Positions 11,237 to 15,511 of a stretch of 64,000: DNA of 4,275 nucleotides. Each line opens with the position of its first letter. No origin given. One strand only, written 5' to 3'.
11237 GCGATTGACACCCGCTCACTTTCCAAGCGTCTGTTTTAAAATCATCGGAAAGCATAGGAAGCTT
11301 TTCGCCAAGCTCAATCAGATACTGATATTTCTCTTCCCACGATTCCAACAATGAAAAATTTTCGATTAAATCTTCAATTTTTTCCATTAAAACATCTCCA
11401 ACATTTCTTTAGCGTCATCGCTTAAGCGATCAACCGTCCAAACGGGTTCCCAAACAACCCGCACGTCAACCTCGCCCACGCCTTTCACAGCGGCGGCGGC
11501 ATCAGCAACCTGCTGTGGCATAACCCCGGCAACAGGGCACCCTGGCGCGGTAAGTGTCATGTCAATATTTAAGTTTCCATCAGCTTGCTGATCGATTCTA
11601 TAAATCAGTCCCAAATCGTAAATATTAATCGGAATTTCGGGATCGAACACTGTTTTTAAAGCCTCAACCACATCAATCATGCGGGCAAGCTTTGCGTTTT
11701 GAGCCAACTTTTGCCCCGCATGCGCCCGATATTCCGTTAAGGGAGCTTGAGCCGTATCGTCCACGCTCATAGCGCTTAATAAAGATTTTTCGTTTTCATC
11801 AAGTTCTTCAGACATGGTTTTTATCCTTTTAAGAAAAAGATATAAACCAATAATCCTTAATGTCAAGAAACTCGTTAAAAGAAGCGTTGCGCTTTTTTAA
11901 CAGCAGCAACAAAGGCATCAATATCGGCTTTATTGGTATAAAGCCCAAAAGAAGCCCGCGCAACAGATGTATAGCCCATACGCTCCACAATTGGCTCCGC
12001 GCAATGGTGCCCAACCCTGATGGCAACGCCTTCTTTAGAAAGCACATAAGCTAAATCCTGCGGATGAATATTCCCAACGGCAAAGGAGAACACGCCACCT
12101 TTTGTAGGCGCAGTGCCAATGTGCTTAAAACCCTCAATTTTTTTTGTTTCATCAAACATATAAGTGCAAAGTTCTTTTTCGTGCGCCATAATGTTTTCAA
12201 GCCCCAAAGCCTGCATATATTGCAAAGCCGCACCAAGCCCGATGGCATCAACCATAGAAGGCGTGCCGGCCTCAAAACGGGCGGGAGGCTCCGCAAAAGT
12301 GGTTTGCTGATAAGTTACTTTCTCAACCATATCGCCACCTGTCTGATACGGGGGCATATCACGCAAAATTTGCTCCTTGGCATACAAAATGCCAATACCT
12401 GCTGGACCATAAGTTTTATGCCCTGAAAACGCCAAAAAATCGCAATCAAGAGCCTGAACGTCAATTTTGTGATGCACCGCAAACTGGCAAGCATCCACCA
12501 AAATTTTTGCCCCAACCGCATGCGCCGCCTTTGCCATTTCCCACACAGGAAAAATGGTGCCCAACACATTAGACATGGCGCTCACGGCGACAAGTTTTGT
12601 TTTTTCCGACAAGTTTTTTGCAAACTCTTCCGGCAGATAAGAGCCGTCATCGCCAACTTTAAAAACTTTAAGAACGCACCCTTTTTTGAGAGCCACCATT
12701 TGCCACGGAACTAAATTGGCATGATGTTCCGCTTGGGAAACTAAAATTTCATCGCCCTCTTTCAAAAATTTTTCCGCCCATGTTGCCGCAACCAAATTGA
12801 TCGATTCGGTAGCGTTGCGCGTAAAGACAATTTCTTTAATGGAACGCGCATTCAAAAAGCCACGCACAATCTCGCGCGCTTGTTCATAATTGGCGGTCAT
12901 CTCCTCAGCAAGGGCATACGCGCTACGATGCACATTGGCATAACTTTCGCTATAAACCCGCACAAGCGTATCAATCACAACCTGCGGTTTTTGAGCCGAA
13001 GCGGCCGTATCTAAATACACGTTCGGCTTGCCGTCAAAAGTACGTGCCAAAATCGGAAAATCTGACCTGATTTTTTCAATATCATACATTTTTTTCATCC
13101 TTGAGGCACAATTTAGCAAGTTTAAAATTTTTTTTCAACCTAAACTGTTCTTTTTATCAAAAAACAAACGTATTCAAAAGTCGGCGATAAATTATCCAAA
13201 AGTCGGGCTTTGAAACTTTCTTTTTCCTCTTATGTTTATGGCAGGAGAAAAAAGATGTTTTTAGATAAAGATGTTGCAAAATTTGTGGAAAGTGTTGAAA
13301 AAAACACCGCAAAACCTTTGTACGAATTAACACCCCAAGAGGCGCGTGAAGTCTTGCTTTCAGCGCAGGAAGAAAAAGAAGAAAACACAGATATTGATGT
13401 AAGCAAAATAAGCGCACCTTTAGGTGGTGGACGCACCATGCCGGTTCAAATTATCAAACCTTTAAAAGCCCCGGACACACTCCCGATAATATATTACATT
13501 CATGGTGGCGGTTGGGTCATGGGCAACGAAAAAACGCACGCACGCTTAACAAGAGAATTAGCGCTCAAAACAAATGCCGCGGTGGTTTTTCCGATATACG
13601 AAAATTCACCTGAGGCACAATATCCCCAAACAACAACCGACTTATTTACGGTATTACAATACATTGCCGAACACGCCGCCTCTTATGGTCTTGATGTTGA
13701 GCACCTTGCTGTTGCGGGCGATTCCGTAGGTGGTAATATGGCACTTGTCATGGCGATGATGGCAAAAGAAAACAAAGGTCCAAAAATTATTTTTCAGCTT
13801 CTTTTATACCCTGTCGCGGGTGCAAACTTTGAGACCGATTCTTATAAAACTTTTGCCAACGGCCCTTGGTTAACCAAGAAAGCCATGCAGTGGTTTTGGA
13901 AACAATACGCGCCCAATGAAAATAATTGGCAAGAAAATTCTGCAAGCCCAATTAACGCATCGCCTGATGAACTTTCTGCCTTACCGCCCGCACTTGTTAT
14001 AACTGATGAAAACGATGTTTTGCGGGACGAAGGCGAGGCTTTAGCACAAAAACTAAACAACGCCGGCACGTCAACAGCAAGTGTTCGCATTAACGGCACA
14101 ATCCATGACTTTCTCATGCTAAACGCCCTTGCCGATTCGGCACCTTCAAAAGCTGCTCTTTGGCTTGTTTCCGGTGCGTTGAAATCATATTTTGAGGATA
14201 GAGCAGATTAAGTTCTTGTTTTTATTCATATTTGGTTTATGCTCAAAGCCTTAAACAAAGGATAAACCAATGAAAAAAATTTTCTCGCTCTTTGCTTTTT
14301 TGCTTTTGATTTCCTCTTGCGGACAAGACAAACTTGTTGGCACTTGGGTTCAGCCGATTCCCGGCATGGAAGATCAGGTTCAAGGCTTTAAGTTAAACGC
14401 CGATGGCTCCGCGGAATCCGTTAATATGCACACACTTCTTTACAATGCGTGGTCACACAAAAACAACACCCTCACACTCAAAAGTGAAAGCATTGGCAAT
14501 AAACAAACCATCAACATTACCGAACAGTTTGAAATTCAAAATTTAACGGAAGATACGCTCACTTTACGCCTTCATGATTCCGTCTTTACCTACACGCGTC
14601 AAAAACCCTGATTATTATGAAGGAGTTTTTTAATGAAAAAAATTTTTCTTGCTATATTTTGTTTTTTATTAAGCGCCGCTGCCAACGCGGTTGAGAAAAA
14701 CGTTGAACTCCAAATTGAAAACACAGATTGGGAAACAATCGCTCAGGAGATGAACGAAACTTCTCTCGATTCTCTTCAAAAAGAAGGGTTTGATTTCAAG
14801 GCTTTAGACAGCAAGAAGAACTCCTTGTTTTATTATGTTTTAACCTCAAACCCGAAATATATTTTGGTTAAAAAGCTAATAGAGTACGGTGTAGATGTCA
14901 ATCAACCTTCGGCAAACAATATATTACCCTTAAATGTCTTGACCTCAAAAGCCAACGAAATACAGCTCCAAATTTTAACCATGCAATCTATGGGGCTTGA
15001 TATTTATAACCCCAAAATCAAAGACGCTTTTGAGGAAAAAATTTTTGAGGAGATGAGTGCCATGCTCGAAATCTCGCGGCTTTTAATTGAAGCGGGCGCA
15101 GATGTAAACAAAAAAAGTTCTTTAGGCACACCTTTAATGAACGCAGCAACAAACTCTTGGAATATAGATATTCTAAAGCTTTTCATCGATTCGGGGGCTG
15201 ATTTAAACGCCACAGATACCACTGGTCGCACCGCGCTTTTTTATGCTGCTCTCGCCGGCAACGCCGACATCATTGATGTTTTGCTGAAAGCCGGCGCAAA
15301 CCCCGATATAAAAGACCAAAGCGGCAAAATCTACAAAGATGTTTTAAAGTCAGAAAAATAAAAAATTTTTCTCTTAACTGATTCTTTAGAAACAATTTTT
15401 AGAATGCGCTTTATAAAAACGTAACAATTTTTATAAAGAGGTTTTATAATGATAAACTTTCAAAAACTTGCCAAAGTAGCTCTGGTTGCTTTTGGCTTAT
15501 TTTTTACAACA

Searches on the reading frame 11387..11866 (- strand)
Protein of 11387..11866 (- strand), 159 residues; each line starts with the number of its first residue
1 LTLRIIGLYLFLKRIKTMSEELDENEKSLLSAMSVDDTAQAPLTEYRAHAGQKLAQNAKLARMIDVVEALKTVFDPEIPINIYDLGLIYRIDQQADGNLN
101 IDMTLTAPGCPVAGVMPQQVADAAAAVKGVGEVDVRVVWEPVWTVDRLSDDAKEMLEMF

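Call 50: search_protein_families(library=pfam, proteins=[window:11387-11866:-], max_evalue=0.0001)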
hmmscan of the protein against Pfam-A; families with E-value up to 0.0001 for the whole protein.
window:11387-11866:- (159 aa): 1 family
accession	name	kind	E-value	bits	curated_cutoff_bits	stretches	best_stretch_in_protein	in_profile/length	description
PF01883.24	FeS_assembly_P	-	3.5e-19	69.3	23.5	1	65-135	3-73/73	Iron-sulfur cluster assembly protein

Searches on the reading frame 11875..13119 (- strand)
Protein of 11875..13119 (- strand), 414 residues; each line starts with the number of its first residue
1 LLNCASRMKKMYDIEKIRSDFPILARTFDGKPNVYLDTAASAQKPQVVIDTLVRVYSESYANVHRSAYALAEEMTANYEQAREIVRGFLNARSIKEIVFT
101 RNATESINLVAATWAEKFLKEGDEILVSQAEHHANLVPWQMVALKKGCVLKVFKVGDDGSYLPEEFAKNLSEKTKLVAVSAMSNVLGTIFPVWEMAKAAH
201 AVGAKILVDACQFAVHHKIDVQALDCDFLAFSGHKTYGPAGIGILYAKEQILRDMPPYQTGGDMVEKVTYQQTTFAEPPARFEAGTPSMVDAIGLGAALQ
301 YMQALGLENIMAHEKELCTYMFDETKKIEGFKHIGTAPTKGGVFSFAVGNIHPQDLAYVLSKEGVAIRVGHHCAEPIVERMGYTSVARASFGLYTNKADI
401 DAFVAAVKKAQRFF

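Call 50: search_protein_families(library=pfam, proteins=[window:11875-13119:-], max_evalue=0.0001)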
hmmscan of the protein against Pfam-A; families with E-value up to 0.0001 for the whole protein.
window:11875-13119:- (414 aa): 2 families
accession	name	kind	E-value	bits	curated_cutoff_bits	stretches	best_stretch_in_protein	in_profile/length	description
PF00266.25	Aminotran_5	-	5.8e-138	460.3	21.5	1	34-403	1-371/371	Aminotransferase class-V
PF01053.26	Cys_Met_Meta_PP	-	2.5e-05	23.5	27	1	114-213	83-177/381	Cys/Met metabolism PLP-dependent enzyme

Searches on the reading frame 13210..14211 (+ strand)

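Call 50: search_protein_families(library=pfam, proteins=[window:13210-14211:+], max_evalue=0.0001)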
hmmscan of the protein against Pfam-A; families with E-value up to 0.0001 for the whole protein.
window:13210-14211:+ (333 aa): 4 families
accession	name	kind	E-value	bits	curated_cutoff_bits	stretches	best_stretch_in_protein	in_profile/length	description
PF07859.19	Abhydrolase_3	-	2e-64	217.6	25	1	95-302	2-209/210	alpha/beta hydrolase fold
PF20434.5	BD-FAE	-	1.1e-20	74.5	26.8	1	80-189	2-114/215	BD-FAE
PF10340.15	Say1_Mug180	-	7.2e-08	32.1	21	1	85-243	115-279/374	Steryl acetyl hydrolase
PF00756.26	Esterase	-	8.7e-07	29.4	22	1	74-277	5-205/251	Putative esterase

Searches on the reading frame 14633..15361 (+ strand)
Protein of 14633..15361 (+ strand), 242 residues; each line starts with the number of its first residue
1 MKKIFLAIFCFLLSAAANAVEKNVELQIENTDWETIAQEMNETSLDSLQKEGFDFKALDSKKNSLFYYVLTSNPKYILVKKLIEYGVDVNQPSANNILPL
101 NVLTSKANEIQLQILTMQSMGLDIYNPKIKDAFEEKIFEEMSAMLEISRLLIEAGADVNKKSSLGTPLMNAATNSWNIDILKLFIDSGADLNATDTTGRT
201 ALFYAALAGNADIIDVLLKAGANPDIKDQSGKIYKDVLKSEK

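Call 50: search_protein_families(library=pfam, proteins=[window:14633-15361:+], max_evalue=0.0001)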
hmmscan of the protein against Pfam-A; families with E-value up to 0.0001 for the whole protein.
window:14633-15361:+ (242 aa): 6 families
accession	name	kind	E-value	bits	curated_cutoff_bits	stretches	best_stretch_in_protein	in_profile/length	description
PF00023.36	Ank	-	1.5e-19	69.5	21.1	1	198-228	2-32/33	Ankyrin repeat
PF12796.13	Ank_2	-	3.3e-18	66.5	27.3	1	145-228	10-90/90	Ankyrin repeats (3 copies)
PF13637.12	Ank_4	-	4.7e-15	55.8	22.7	1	177-218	9-50/50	Ankyrin repeats (many copies)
PF13606.12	Ank_3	-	3.1e-14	51.9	22.3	1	198-225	2-29/30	Ankyrin repeat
PF13857.12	Ank_5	-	5.2e-13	49.5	27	2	189-231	7-49/56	Ankyrin repeats (many copies)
PF23745.1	ANK_LRRK2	-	9.7e-05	22.7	27.5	0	106-219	7-114/130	LRRK2 ANK repeat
